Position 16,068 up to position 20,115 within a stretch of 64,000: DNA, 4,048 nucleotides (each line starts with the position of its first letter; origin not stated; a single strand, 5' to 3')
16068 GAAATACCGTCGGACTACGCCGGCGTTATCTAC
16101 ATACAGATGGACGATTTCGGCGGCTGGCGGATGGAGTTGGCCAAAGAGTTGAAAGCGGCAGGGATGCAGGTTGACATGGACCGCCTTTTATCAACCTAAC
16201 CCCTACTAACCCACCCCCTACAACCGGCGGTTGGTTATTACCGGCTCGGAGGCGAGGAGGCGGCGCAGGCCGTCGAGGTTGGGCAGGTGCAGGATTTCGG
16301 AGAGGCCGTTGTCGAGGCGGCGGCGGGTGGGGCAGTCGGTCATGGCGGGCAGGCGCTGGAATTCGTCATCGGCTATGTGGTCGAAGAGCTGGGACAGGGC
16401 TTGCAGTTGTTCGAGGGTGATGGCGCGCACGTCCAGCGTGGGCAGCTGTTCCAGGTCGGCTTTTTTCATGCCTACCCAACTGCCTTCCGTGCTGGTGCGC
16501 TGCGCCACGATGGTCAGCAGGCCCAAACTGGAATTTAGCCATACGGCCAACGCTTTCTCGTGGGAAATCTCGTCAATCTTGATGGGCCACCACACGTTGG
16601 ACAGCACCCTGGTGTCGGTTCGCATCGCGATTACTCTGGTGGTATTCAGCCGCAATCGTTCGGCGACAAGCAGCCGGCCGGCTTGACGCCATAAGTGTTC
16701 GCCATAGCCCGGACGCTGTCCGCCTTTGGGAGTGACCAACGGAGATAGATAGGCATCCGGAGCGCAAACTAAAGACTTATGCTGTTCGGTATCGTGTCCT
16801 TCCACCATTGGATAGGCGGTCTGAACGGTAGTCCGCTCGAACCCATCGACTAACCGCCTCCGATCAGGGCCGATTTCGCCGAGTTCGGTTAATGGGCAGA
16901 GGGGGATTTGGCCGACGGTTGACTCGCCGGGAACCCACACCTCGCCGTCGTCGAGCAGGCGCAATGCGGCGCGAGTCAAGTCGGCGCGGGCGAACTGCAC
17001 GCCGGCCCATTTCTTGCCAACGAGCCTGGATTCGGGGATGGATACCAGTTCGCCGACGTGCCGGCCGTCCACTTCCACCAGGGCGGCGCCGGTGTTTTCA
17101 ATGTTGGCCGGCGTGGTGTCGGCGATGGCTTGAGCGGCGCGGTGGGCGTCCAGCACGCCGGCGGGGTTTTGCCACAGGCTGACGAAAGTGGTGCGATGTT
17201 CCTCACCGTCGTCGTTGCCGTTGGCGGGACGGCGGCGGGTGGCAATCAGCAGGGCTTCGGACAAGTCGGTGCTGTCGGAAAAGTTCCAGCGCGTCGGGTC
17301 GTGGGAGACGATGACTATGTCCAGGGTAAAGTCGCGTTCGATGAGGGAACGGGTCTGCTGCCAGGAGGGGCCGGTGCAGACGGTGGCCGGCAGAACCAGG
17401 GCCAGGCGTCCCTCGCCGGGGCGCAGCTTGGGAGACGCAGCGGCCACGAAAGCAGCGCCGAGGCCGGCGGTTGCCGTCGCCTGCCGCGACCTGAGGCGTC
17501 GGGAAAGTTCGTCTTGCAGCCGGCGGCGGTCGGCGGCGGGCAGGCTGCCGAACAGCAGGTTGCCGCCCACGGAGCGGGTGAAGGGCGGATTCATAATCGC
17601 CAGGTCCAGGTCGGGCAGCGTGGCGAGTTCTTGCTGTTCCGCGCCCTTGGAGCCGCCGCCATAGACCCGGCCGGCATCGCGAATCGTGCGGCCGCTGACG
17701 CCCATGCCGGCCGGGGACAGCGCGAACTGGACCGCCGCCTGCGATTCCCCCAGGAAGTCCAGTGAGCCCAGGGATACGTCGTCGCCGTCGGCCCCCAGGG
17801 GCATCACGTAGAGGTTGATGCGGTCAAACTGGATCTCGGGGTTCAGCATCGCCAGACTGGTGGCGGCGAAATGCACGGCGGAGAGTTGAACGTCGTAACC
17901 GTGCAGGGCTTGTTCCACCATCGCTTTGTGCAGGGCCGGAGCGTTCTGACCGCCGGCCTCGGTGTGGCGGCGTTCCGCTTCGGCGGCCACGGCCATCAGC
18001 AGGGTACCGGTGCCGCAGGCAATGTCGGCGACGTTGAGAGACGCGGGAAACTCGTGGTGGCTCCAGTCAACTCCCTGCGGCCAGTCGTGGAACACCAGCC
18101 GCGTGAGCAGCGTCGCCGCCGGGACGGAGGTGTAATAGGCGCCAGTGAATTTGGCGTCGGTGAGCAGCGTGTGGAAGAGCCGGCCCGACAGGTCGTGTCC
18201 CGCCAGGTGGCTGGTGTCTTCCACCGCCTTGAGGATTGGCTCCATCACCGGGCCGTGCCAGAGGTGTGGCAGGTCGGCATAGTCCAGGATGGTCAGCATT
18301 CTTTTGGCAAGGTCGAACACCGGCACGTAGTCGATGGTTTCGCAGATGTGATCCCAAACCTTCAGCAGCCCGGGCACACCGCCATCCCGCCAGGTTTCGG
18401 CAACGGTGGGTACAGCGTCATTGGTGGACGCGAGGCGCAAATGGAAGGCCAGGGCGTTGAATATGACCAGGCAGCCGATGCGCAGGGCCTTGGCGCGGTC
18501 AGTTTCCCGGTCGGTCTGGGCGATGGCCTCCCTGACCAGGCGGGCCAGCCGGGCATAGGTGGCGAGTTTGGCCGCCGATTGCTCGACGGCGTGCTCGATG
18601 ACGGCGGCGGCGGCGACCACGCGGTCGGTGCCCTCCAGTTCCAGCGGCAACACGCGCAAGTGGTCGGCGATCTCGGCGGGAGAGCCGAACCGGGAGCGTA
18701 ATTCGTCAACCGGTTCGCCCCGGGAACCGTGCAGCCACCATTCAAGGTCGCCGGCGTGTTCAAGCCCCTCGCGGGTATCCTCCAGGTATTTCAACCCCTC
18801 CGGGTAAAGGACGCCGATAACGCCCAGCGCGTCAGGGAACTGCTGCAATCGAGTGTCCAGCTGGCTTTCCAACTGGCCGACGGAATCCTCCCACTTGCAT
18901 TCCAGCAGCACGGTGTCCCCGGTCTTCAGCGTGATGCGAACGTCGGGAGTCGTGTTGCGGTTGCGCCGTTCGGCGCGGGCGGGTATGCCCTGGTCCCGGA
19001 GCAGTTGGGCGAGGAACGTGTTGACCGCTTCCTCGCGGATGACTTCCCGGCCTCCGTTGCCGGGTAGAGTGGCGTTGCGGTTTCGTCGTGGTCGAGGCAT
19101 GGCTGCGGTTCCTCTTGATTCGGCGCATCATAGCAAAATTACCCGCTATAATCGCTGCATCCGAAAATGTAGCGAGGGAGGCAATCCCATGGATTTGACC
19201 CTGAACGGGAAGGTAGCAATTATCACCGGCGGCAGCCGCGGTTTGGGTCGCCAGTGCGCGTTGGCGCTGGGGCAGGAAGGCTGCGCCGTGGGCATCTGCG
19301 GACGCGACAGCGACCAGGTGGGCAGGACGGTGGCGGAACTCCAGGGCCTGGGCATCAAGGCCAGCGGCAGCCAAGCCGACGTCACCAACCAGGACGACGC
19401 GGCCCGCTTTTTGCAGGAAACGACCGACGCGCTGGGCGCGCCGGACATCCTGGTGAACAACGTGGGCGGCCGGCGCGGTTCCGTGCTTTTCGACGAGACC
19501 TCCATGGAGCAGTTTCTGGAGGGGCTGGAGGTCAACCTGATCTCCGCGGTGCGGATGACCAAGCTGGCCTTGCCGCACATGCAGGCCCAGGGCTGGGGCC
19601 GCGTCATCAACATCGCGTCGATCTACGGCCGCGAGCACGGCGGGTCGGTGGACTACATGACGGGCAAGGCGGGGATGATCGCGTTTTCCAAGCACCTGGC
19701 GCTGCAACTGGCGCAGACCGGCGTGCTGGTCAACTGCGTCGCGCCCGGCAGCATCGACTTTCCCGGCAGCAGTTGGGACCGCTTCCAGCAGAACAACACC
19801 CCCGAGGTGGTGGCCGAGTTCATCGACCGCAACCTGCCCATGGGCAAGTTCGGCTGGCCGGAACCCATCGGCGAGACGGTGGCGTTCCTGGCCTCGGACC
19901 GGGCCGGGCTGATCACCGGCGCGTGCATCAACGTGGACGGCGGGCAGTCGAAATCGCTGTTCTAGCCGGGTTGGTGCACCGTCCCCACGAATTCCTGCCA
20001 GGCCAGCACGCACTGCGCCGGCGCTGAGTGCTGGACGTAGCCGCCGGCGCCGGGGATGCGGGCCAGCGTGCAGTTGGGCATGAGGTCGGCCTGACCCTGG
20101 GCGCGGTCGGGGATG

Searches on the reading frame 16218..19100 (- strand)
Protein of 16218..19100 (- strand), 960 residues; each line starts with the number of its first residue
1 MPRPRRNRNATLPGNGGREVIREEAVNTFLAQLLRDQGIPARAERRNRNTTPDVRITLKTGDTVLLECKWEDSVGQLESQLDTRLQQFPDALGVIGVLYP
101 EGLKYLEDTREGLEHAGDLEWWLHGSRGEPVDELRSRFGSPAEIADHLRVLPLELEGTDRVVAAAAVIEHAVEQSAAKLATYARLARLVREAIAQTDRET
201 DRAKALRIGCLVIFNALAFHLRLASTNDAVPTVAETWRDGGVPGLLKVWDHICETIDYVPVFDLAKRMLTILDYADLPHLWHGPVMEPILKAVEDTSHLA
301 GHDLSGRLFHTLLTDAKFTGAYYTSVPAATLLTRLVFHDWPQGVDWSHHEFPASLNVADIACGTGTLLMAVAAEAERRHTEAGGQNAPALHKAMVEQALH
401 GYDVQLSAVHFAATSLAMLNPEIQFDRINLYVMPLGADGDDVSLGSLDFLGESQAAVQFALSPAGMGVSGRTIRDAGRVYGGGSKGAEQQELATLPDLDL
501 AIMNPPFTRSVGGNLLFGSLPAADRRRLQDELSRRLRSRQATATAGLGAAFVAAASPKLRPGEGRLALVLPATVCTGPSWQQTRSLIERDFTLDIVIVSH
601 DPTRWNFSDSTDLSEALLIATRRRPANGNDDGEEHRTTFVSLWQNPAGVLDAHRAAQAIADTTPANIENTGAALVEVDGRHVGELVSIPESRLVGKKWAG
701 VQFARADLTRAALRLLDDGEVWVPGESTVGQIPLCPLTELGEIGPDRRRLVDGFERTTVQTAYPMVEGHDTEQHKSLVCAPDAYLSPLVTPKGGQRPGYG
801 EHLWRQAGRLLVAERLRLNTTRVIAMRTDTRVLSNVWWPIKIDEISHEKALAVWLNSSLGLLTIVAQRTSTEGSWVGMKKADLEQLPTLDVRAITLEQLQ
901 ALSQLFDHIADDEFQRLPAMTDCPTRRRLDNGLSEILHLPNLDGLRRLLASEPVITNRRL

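Call 4: search_protein_families(library=pfam, proteins=[window:16218-19100:-], max_evalue=0.1)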
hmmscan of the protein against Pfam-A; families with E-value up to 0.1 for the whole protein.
window:16218-19100:- (960 aa): 2 families
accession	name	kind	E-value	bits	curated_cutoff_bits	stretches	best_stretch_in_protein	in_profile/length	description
PF05175.20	MTS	-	0.00068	19.7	23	1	354-404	32-83/170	Methyltransferase small domain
PF13649.12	Methyltransf_25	-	0.0071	17.5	27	0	357-402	1-46/97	Methyltransferase domain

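Call 5: search_protein_families(library=padloc, proteins=[window:16218-19100:-], max_evalue=0.1)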
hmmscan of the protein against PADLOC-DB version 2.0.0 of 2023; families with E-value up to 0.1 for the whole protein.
window:16218-19100:- (960 aa): 13 families
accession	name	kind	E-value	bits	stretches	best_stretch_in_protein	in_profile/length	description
PDLC03348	MTase_II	-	3.2e-07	27.2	1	300-420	199-313/727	Type II methyltransferase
PDLC03338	MTase_II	-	8.6e-07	26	1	319-418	129-215/604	Type II methyltransferase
PDLC04134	mad2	-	0.00032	17.7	1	353-623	291-446/492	mads_2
PDLC03631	REase_MTase_IIG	-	0.00032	16.7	1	317-411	307-401/1086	Type IIG restriction enzyme-methyltransferase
PDLC03021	MTase_I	-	0.0006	16.8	1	356-418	187-247/491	Type I methyltransferase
PDLC03227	MTase_II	-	0.0041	14.1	1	536-627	154-243/494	Type II methyltransferase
PDLC03032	MTase_I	-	0.0042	13.1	1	312-384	152-215/1001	Type I methyltransferase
PDLC03359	MTase_II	-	0.0051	13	1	534-620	168-252/840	Type II methyltransferase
PDLC03328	MTase_II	-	0.0069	12.9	1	468-507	473-512/587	Type II methyltransferase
PDLC03226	MTase_II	-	0.0081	12.8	1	314-375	11-65/579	Type II methyltransferase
PDLC02525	PglX|PglXI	-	0.0089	12.7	1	346-418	276-347/607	PglX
PDLC03357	MTase_II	-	0.048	10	0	551-597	266-311/620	Type II methyltransferase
PDLC02518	PglX|PglXI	-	0.052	9.2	1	348-416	302-370/1412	PglX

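Call 6: search_protein_families(library=ncbifam, proteins=[window:16218-19100:-], max_evalue=0.1)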
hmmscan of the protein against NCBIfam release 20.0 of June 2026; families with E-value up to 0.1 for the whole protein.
window:16218-19100:- (960 aa): 5 families
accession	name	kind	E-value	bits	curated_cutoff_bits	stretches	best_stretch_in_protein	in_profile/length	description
NF047738.1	antiphage_MADS2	equivalog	2e-05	23.1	720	1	356-591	334-536/654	methylation-associated defense system DNA methyltransferase MAD2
NF043040.1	corrin_prot_MT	hypoth_equivalog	0.01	15.3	180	1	355-428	43-114/216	corrinoid protein-associated methyltransferase CpaM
NF033454.1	BREX_5_MTaseX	exception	0.021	12.3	900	1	347-416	295-364/1404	BREX-5 system adenine-specific DNA-methyltransferase PglX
TIGR03534.1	RF_mod_PrmC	equivalog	0.022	14.2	199.1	1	354-422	89-138/253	peptide chain release factor N(5)-glutamine methyltransferase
NF001244.0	PRK00216.1-5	equivalog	0.057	12.7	216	0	344-383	41-78/236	bifunctional demethylmenaquinone methyltransferase/2-methoxy-6-polyprenyl-1,4-benzoquinol methylase UbiE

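Call 60: search_solved_structures(query=window:16218-19097:-, max_evalue=1)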
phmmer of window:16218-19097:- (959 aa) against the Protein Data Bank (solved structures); distinct sequences matched with E-value up to 1: 0.

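Call 65: find_homologous_proteins(query=window:16218-19097:-, max_evalue=1e-10)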
Query window:16218-19097:- (959 aa): 1075 proteins with E <= 1e-10 among 8000 candidates; the best 120 are listed.
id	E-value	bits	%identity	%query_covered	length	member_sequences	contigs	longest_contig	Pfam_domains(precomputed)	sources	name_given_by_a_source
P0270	0.0e+0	2174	100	100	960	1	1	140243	-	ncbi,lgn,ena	-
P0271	0.0e+0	2142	98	100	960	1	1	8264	-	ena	-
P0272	0.0e+0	2135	98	100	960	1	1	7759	-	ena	-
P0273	0.0e+0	1999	93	100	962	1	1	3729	-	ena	-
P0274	0.0e+0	1971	90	100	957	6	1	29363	-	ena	-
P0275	0.0e+0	1928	89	100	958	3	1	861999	-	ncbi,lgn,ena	-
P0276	0.0e+0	1899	87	100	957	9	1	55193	-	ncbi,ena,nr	ncbi:MAG: hypothetical protein F4X64_07840 [Chloroflexi bacterium]|nr:hypothetical protein [Chlorofl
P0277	0.0e+0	1849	86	100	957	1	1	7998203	-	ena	-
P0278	0.0e+0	1839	86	100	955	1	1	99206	-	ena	-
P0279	0.0e+0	1838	85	100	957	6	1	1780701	-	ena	-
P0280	0.0e+0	1822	85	100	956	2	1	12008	-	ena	-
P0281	0.0e+0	1819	84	100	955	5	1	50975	-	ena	-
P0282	0.0e+0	1818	84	100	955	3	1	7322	-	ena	-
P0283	0.0e+0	1808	83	100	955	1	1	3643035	-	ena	-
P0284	0.0e+0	1805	83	100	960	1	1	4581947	-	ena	-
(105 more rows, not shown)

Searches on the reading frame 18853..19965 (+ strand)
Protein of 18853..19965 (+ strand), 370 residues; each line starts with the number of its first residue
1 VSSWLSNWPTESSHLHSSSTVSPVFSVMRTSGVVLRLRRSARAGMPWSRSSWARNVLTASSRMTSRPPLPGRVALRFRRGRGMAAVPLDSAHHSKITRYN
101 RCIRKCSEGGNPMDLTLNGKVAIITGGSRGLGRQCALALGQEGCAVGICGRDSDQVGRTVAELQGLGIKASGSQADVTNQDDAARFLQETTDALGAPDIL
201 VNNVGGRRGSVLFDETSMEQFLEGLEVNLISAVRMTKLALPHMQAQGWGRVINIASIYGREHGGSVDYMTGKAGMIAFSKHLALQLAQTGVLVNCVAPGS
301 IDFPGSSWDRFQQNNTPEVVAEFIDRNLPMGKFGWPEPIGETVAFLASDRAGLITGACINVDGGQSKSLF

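Call 83: search_protein_families(library=pfam, proteins=[window:18853-19965:+], max_evalue=0.00001)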
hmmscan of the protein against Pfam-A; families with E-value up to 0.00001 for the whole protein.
window:18853-19965:+ (370 aa): 2 families
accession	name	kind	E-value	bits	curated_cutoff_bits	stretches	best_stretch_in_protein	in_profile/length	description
PF13561.12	adh_short_C2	-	7.8e-46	157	27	1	129-365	6-235/236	Enoyl-(Acyl carrier protein) reductase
PF00106.31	adh_short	-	2.1e-45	155.1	26.6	1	120-302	1-183/195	short chain dehydrogenase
